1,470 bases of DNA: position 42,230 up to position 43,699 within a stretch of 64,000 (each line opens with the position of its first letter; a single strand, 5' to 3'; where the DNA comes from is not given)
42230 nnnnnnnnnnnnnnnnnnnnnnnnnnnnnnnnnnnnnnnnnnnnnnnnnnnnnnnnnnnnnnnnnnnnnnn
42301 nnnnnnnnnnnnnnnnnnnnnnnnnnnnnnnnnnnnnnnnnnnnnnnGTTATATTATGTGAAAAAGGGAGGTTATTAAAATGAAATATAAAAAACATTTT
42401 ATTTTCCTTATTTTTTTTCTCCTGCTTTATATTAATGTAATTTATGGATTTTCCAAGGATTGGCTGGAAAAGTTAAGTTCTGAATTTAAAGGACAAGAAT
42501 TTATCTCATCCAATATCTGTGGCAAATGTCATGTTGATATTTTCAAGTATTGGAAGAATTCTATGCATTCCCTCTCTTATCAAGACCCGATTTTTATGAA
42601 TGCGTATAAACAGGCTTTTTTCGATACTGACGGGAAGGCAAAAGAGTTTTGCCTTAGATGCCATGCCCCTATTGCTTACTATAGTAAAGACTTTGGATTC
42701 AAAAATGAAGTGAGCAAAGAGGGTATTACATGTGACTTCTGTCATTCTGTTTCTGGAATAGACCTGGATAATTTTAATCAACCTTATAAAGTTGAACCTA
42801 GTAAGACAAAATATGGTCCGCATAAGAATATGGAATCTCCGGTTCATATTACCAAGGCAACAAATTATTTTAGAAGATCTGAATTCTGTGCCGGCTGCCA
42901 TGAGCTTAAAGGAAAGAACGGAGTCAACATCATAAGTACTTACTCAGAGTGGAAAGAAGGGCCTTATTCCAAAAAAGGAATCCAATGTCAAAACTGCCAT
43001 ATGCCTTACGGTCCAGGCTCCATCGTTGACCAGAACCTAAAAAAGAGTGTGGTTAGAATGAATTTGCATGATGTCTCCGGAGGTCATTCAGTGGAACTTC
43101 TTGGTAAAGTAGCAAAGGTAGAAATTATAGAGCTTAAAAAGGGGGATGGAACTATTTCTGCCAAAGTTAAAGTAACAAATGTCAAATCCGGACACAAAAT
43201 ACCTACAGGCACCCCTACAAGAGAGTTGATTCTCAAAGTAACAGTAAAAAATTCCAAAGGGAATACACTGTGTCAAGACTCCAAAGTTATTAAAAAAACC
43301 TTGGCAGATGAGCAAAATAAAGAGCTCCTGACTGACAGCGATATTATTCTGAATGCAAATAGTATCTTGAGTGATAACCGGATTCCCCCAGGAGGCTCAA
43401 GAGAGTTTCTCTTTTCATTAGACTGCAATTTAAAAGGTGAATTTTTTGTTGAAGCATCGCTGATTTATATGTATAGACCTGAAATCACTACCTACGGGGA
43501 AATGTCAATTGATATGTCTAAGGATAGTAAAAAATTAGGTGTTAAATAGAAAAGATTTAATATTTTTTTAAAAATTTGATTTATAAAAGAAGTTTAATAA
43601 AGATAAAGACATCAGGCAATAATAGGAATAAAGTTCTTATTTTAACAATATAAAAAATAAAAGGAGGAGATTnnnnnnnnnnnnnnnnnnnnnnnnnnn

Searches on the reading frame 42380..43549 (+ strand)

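Call 6: search_protein_families(library=pfam, proteins=[window:42380-43549:+], max_evalue=0.001)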
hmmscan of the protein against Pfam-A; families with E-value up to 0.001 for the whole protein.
window:42380-43549:+ (389 aa): 7 families
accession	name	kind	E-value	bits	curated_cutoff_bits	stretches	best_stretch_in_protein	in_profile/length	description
PF13435.11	Cytochrome_C554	-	2e-11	45.1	20.8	1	47-123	2-84/84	Cytochrome c554 and c-prime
PF22113.1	Mtrc-MtrF_II-IV_dom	-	1.1e-05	25.4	30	0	42-209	4-165/176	Outer membrane cytochrome MtrC/MtrF-like, domains II/IV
PF02335.20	Cytochrom_C552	-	1.3e-05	24.8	24.1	0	188-210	232-254/438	Cytochrome c552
PF14522.11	Cytochrome_C7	-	1.5e-05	25.1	24.8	0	106-207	4-66/67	Cytochrome c7 and related cytochrome c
PF09699.15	Paired_CXXCH_1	-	4.7e-05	23.4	20.6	0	199-211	6-17/41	Doubled CXXCH motif (Paired_CXXCH_1)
PF03264.19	Cytochrom_NNT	-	0.00013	22.1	24.1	0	161-216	30-81/174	NapC/NirT cytochrome c family, N-terminal region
PF22678.1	Cytochrom_c_NrfB-like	-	0.00037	21.3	27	0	47-124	1-67/89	Cytochrome c-type protein NrfB-like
